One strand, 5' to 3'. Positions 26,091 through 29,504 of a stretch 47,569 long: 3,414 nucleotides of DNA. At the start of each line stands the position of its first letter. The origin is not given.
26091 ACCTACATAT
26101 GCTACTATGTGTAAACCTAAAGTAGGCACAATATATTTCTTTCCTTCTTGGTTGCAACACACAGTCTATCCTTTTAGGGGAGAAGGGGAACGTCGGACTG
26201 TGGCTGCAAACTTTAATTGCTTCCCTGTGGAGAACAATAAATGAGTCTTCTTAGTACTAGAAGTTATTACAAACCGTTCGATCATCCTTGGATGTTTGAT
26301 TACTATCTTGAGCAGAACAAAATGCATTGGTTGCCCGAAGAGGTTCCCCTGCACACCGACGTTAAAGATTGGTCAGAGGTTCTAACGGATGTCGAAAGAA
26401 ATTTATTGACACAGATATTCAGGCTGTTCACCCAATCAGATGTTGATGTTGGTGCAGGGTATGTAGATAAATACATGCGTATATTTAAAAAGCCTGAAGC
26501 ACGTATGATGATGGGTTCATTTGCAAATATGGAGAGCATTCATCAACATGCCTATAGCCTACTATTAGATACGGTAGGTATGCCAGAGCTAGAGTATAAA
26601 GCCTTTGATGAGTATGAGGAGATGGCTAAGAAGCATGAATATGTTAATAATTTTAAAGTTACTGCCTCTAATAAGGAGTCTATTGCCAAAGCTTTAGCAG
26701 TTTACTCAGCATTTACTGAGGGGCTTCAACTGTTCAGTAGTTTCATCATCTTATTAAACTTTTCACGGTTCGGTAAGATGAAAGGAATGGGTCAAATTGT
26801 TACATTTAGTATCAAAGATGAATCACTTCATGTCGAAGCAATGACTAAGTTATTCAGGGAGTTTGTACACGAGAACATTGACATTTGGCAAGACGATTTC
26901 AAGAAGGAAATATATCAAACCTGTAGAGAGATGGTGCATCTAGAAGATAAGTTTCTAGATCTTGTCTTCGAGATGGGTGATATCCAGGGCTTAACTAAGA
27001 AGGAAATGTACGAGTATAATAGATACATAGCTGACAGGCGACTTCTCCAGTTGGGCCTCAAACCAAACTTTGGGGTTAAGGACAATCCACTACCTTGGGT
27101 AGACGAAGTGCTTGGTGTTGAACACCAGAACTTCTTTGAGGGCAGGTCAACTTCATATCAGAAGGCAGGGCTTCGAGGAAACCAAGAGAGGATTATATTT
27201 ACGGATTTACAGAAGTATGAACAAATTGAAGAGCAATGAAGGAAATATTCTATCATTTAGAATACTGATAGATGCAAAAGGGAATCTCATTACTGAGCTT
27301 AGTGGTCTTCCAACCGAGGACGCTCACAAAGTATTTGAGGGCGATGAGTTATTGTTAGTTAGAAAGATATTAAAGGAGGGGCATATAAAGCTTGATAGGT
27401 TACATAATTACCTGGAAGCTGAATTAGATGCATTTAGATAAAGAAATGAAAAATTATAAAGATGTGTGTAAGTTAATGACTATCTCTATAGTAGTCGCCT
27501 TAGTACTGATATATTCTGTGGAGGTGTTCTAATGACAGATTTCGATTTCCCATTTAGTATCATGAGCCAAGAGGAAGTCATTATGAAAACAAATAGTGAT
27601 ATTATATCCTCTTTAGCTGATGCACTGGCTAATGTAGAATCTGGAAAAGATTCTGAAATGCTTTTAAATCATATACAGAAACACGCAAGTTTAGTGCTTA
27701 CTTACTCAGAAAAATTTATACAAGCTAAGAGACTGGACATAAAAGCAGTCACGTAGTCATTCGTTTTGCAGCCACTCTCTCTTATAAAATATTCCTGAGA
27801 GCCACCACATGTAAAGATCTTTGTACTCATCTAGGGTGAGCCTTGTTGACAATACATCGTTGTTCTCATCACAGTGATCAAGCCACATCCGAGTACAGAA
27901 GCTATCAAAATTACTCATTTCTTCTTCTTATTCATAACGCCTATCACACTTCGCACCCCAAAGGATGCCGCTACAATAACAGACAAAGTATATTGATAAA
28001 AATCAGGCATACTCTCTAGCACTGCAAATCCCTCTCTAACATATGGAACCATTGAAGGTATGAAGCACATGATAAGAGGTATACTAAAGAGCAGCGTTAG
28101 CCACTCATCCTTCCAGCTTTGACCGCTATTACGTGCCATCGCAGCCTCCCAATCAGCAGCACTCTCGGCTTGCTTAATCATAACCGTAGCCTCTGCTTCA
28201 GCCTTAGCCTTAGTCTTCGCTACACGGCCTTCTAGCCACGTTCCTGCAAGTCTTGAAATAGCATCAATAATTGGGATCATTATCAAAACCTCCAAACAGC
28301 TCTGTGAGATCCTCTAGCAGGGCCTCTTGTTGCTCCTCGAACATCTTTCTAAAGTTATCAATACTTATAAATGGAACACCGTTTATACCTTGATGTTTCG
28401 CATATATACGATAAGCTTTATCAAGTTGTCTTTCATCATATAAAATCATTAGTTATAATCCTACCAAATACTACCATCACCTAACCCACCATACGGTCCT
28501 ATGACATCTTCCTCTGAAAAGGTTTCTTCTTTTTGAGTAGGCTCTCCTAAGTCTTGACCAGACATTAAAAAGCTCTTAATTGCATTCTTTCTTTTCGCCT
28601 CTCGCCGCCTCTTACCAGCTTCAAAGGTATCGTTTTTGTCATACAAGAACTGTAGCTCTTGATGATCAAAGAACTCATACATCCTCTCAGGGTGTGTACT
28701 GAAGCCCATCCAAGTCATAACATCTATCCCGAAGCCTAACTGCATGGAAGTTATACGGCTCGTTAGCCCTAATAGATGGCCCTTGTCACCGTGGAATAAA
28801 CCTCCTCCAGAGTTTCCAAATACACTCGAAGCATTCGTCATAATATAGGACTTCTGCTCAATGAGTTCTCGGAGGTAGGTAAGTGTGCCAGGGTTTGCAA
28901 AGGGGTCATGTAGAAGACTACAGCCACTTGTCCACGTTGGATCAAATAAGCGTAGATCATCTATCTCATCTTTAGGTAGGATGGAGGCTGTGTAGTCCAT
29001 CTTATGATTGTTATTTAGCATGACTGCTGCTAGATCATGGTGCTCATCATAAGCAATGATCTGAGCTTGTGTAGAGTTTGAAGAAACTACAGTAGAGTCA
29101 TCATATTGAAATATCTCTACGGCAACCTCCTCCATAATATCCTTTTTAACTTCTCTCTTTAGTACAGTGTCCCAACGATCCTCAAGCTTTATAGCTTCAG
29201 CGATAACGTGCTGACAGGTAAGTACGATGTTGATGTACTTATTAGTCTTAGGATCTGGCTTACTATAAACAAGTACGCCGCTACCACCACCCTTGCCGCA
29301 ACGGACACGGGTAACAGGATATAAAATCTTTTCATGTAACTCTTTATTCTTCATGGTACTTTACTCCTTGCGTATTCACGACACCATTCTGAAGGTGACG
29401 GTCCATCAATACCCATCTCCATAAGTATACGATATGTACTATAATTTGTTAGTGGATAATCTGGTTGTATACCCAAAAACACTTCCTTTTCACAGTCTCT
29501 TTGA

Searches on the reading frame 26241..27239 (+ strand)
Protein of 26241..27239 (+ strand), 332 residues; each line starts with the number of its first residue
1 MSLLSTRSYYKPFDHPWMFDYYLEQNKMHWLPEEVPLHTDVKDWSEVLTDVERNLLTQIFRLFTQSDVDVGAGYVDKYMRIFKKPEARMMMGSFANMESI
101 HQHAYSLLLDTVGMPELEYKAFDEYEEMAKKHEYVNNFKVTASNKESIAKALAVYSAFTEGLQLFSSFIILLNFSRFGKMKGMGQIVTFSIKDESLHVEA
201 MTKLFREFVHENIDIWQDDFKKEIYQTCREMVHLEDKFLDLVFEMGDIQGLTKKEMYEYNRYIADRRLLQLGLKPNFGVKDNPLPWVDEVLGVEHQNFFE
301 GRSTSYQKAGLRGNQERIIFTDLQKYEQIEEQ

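Call 48: search_protein_families(library=pfam, proteins=[window:26241-27239:+], max_evalue=0.01)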
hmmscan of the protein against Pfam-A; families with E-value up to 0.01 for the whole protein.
window:26241-27239:+ (332 aa): 1 family
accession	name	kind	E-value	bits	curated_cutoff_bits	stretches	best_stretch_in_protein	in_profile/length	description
PF00268.27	Ribonuc_red_sm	-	3.5e-75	253.4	33.6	1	8-283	2-281/281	Ribonucleotide reductase, small chain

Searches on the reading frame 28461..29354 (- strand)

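Call 48: search_protein_families(library=pfam, proteins=[window:28461-29354:-], max_evalue=0.01)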
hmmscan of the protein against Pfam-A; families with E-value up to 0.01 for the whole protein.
window:28461-29354:- (297 aa): 2 families
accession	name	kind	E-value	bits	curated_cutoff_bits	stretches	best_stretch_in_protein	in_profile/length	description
PF13365.12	Trypsin_2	-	9.8e-11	43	27.6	1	24-197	1-144/144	Trypsin-like peptidase domain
PF00089.32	Trypsin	-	0.0068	16.7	20.6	0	42-210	35-207/220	Trypsin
